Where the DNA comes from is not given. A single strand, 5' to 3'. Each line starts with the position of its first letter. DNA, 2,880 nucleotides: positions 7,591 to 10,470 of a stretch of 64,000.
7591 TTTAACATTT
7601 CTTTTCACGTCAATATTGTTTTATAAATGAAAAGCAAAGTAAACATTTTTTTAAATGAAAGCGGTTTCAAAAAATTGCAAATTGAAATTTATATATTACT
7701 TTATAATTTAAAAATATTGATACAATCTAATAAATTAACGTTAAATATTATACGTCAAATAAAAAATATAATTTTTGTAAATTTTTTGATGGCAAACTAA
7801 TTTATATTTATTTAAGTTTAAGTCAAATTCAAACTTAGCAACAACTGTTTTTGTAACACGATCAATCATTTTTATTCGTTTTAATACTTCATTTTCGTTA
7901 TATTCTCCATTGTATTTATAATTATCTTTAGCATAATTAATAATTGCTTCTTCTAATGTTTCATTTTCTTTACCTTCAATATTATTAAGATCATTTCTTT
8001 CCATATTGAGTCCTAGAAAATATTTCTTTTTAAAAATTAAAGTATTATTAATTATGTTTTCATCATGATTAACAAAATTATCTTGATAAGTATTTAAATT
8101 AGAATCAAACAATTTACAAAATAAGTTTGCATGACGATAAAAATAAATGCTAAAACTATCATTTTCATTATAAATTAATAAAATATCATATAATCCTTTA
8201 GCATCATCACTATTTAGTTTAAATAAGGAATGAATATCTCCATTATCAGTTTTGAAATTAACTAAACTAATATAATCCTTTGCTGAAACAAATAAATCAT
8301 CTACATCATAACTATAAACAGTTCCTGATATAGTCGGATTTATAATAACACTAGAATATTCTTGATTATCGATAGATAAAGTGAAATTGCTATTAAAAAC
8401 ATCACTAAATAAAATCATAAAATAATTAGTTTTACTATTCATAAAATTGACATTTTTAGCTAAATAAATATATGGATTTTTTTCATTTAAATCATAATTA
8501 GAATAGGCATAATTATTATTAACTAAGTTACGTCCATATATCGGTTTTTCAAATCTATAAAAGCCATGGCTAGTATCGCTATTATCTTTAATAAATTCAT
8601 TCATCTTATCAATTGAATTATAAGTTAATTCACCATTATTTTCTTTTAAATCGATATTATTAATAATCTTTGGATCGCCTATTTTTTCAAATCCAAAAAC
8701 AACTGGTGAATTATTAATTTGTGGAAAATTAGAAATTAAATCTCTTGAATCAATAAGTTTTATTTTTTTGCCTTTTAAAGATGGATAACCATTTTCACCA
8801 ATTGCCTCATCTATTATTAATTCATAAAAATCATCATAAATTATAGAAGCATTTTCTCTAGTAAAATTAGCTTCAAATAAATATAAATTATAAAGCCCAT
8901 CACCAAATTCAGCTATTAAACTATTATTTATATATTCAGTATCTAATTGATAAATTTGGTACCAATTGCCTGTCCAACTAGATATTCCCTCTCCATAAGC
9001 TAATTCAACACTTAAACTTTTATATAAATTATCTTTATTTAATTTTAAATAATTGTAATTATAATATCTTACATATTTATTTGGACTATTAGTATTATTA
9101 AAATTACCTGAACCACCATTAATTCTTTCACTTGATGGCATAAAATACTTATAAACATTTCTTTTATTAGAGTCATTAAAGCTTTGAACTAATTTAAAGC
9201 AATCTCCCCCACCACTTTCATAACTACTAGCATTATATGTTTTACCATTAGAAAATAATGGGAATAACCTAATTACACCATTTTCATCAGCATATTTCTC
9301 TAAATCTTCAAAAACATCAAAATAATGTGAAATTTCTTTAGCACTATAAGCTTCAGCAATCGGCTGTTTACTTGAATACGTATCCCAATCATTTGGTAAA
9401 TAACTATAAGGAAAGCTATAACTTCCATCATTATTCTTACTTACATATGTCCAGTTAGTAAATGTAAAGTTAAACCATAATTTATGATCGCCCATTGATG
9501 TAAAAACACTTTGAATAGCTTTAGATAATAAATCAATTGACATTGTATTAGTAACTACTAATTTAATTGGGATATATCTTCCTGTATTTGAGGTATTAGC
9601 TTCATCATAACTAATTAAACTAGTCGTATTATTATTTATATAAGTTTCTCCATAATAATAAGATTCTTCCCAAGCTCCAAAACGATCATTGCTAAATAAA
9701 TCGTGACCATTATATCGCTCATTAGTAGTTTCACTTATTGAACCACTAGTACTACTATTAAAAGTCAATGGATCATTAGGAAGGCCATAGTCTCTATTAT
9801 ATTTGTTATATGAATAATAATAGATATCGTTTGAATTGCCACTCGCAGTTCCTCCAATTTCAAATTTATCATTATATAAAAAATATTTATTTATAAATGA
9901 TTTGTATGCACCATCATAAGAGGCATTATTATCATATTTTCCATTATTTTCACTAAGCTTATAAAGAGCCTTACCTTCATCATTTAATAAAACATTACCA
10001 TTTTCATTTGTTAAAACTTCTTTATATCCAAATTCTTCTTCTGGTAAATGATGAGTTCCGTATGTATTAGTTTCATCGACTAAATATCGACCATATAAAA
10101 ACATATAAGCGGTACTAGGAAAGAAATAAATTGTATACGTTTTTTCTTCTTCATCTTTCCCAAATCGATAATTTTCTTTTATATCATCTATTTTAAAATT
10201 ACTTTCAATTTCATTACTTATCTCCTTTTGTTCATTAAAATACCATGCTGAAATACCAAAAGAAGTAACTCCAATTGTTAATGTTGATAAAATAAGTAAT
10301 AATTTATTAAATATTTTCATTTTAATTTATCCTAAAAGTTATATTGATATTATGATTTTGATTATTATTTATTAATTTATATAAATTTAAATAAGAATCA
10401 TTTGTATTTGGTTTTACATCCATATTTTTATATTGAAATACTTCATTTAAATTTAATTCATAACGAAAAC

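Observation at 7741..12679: Four-gene operon with a SipW/ER-type signal peptidase among three secreted proteins carrying a matching leader: candidate undescribed TasA-like fibre system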

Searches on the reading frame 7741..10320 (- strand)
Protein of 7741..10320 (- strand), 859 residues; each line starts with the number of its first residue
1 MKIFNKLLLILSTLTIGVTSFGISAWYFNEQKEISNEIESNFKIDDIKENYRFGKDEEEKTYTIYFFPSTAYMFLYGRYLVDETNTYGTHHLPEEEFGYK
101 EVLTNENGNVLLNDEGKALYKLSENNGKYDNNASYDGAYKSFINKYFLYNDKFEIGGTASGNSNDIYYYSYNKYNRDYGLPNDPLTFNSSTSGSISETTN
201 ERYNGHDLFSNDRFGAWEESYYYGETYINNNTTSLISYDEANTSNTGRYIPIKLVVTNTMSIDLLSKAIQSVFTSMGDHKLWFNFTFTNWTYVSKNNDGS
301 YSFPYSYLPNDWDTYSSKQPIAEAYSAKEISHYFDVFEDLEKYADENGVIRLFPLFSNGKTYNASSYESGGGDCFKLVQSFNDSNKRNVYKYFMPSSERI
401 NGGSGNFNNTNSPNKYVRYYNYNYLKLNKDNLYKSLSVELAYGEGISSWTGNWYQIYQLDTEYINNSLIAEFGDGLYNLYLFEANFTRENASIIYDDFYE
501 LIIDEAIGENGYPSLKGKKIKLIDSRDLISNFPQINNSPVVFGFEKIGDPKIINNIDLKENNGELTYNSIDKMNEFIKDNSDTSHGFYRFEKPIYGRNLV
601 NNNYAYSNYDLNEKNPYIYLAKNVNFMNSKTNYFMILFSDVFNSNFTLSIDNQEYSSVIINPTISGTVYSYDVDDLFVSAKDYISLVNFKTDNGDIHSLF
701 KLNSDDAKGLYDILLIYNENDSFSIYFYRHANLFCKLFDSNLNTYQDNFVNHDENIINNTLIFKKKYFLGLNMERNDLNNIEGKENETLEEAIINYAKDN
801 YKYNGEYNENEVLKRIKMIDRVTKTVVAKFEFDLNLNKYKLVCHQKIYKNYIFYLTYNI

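Call 3: search_protein_families(library=pfam, proteins=[window:7741-10320:-], max_evalue=1)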
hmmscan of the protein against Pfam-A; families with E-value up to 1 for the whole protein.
window:7741-10320:- (859 aa): 0 families

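Call 4: search_protein_families(library=ncbifam, proteins=[window:7741-10320:-], max_evalue=1)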
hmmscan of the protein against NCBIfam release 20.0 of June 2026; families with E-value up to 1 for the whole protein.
window:7741-10320:- (859 aa): 0 families

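Call 14: list_cluster_members(proteins=[P0001, P0051, window:7741-10320:-])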
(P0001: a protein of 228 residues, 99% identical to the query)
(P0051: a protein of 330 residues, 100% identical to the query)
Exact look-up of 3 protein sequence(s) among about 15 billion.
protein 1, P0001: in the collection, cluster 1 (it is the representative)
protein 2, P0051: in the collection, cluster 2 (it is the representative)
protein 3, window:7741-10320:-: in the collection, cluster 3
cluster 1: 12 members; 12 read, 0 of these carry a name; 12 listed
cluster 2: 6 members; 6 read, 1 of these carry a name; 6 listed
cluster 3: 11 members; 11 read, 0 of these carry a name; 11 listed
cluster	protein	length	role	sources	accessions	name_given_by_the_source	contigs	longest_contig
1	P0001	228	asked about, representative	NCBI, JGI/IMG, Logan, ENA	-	-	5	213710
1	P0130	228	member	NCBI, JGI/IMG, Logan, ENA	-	-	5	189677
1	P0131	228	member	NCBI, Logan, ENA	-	-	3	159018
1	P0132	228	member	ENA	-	-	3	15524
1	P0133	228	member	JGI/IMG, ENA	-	-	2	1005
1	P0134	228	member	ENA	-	-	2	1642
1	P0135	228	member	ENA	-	-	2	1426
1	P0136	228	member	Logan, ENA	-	-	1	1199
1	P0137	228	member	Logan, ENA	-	-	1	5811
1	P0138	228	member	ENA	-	-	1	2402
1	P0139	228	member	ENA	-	-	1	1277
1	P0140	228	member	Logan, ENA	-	-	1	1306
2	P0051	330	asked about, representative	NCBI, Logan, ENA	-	-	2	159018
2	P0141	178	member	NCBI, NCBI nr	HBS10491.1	MAG TPA: hypothetical protein DEA28_02005, partial [Firmicutes bacterium] | hypothetical protein [Bacillota bacterium]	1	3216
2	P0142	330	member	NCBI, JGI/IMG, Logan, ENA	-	-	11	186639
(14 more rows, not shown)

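Call 29: search_solved_structures(query=window:7741-10320:-, max_evalue=10)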
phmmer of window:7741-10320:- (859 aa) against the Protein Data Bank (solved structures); distinct sequences matched with E-value up to 10: 1.
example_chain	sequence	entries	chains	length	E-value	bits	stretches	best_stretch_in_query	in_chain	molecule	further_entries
1chk_A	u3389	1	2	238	0.44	12.3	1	360-406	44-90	CHITOSANASE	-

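Call 32: find_homologous_proteins(query=window:7741-10320:-, max_evalue=0.001)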
Query window:7741-10320:- (859 aa): 128 proteins with E <= 0.001 among 8000 candidates; the best 120 are listed.
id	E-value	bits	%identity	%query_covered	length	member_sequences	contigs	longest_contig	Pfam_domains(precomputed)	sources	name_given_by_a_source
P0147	0.0e+0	1905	100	100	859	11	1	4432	-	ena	-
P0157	0.0e+0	1099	59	100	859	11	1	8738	-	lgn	-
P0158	0.0e+0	1084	59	100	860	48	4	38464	-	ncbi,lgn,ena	-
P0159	3.9e-280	950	54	100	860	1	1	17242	-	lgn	-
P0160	2.2e-276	938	53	100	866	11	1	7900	-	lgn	-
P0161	1.0e-273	929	54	100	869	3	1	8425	-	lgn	-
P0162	1.3e-271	922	53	100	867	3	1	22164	-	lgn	-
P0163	2.2e-267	908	53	100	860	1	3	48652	-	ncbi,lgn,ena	-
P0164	1.2e-264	899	52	100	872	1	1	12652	-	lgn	-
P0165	2.0e-144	501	43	46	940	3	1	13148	-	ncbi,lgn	-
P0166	4.0e-143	497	35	99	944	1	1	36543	-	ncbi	-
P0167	1.8e-141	492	36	99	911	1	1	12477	-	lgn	-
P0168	6.5e-140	487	37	99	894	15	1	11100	-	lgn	-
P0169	1.6e-131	459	36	100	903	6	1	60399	-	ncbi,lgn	-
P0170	1.0e-129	453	36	100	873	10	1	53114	-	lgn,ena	-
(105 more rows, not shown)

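Call 46: predict_structure(alignment_id=A3)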
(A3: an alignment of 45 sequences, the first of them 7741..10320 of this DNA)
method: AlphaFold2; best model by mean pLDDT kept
length: 859 residues; sequences in the alignment: 45
mean_pLDDT: 82.6   pTM: 0.78
mean pLDDT of the five models: 82.6, 82.5, 80.7, 80.2, 78.2
residues with pLDDT >= 90: 270; 70-90: 482; 50-70: 67; < 50: 40
segments of 3 or more residues with pLDDT < 50: 30-35, 52-57, 154-161, 225-233, 314-318
pLDDT, mean of each block of 10 residues (from residue 1): 81 89 70 48 65 51 95 94 85 91 81 85 80 78 75 43 70 81 77 75 83 85 52 53 79 88 83 80 86 92 86 52 85 87 91 92 83 91 83 92 90 91 85 87 84 88 86 86 85 84 92 90 73 79 88 83 74 79 80 90 88 86 84 85 78 89 88 88 89 81 87 90 90 88 84 87 88 91 92 93 82 91 91 90 87 87
secondary structure, 60 per line:
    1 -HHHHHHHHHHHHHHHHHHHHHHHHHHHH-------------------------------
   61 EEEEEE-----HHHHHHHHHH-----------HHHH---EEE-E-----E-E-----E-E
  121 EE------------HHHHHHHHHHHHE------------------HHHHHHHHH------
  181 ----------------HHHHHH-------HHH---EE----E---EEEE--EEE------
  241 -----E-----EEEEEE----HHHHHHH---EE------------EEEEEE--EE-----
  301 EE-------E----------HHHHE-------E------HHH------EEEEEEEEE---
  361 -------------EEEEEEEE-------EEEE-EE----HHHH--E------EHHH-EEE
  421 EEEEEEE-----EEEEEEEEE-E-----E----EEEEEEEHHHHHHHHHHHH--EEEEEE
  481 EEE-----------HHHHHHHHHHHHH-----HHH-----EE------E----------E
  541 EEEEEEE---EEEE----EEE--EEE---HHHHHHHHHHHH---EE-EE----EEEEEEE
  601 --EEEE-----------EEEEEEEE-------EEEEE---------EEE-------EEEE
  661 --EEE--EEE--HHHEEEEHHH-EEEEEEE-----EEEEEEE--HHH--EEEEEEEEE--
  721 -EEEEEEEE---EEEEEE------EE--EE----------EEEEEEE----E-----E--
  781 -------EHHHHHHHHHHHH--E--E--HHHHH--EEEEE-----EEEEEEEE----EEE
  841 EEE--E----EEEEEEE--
elements in order (helices of 4 or more, strands of 3 or more residues): H2-29 E61-66 H72-81 H93-96 E100-102 E120-122 H135-146 H166-174 H197-202 E226-229 E232-234 E252-257 H262-268 E286-291 H321-324 E349-357 E374-381 E389-392 H400-403 E418-427 E433-441 E454-460 H461-472 E475-483 H495-507 E540-547 E551-554 E559-561 E564-566 H570-581 E594-600 E603-606 E618-625 E633-637 E647-649 E657-660 E663-665 E668-670 E676-679 E684-690 E696-702 E710-718 E722-729 E733-738 E761-767 H789-800 H809-813 E816-820 E826-833 E838-843 E851-857

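Call 49: fold_search(model_id=the predicted structure, library=pdb)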
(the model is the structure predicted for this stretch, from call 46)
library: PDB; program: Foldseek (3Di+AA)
matches with E <= 10: 193; with E <= 0.001: 0
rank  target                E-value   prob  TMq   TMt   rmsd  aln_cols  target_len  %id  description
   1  6wzn                  4.2e-02  0.08  0.07  0.11  20.9       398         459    8  Crystal Structure of a Fluorescent Single Chain Fv Chimera (released 2021-01-27)
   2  5wts_A                3.1e-01  0.02  0.05  0.10  22.3       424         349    6  Green fluorescent protein linked MTide-02 inhibitor in complex with mdm2 (released 2017-12-20)
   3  6cil_B                3.9e-01  0.02  0.06  0.11  24.4       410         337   10  PRE-REACTION COMPLEX, RAG1(E962Q)/2-INTACT/INTACT 12/23RSS COMPLEX IN MN2+ (released 2018-04-25)
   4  9r6h_A                7.0e-01  0.01  0.05  0.08  24.8       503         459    8  Crystal Structure of the M18BP1 SANTA domain as a EGFP-SANTA-nanobody fusion (released 2026-01-14)
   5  4pfe_B                8.7e-01  0.04  0.09  0.17  17.6       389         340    8  Crystal structure of vsfGFP-0 (released 2015-06-24)
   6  3vxt_A                8.7e-01  0.02  0.05  0.14  21.9       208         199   12  T36-5 TCR specific for HLA-A24-Nef134-10 (released 2013-10-23)
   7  4pfe_A                9.7e-01  0.03  0.09  0.16  17.3       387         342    8  Crystal structure of vsfGFP-0 (released 2015-06-24)
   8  8u5l_H                1.3e+00  0.01  0.06  0.14  20.5       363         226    6  MAU868, a novel human-derived monoclonal neutralizing antibody targeting BK virus VP1 (released 2024-08-14)
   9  8u5l_N                1.6e+00  0.01  0.05  0.13  21.0       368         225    6  MAU868, a novel human-derived monoclonal neutralizing antibody targeting BK virus VP1 (released 2024-08-14)
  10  8u5l_J                1.7e+00  0.01  0.06  0.14  20.5       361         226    6  MAU868, a novel human-derived monoclonal neutralizing antibody targeting BK virus VP1 (released 2024-08-14)
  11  6pvc_G                2.1e+00  0.02  0.05  0.16  21.9       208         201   10  Structure of human MAIT A-F7 TCR in complex with human MR1-DB28 (released 2020-04-01)
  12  8bg6_A                2.2e+00  0.02  0.04  0.18  13.4        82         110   11  SARS-CoV-2 S protein in complex with pT1644 Fab (released 2023-11-08)
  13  6ovn_A                2.2e+00  0.01  0.05  0.15  21.9       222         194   11  Crystal structure of the unliganded Clone 2 TCR (released 2019-11-20)
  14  4nqc_G                2.6e+00  0.01  0.04  0.14  22.7       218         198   11  Crystal structure of TCR-MR1 ternary complex and covalently bound 5-(2-oxopropylideneamino)-6-D-ribitylaminouracil (released 2014-04-16)
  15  8en0_D                2.7e+00  0.02  0.05  0.19  14.4       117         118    9  Structure of GII.17 norovirus in complex with Nanobody 7 (released 2023-03-15)
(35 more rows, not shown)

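Call 73: fold_search(model_id=the predicted structure, library=viral)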
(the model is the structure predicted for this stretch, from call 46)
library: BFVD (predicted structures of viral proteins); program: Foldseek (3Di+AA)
matches with E <= 10: 308; with E <= 0.001: 0
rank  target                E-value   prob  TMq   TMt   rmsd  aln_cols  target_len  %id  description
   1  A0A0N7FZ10            4.7e-03  0.09  0.10  0.12  21.0       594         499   10  (no name in the UniProt tables at hand)
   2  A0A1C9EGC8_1          2.9e-02  0.05  0.08  0.09  25.7       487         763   10  Uncharacterized protein [Acidianus two-tailed phage variant 1]
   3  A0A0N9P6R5            4.3e-02  0.05  0.07  0.07  21.1       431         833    9  (no name in the UniProt tables at hand)
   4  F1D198                4.8e-02  0.04  0.06  0.11  22.4       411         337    7  Uncharacterized protein ORF76 [Vibrio phage ICP1]
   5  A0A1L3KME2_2          1.2e-01  0.06  0.05  0.04  23.2       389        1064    7  (no name in the UniProt tables at hand)
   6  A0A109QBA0            1.3e-01  0.02  0.07  0.09  29.6       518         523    9  Envelope glycoprotein [Vespertilionid gammaherpesvirus 1]
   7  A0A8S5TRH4            2.0e-01  0.04  0.07  0.06  24.2       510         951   10  Minor structural protein putative tail fiber [Siphoviridae sp. ct1SN28]
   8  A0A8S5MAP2            2.3e-01  0.02  0.08  0.07  28.9       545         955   10  Uncharacterized protein [Siphoviridae sp. ctv4j104]
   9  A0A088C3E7            2.6e-01  0.09  0.06  0.10  19.5       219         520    8  (no name in the UniProt tables at hand)
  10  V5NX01                2.7e-01  0.04  0.07  0.10  22.4       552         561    6  Hypothetical V-set protein [Chelonid alphaherpesvirus 5]
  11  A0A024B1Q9            2.9e-01  0.15  0.08  0.27  16.1       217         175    9  Uncharacterized protein [Bacillus phage Hoody T]
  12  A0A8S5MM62            3.4e-01  0.10  0.07  0.11  18.3       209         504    5  Major capsid protein [Siphoviridae sp. ctxc31]
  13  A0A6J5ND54            4.0e-01  0.03  0.08  0.09  21.7       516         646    8  Uncharacterized protein [uncultured Caudovirales phage]
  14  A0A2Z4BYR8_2          4.2e-01  0.04  0.06  0.04  23.9       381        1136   10  Polyprotein (Fragment) [Posa-like virus]
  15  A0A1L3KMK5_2          4.2e-01  0.02  0.06  0.05  23.3       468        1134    8  (no name in the UniProt tables at hand)
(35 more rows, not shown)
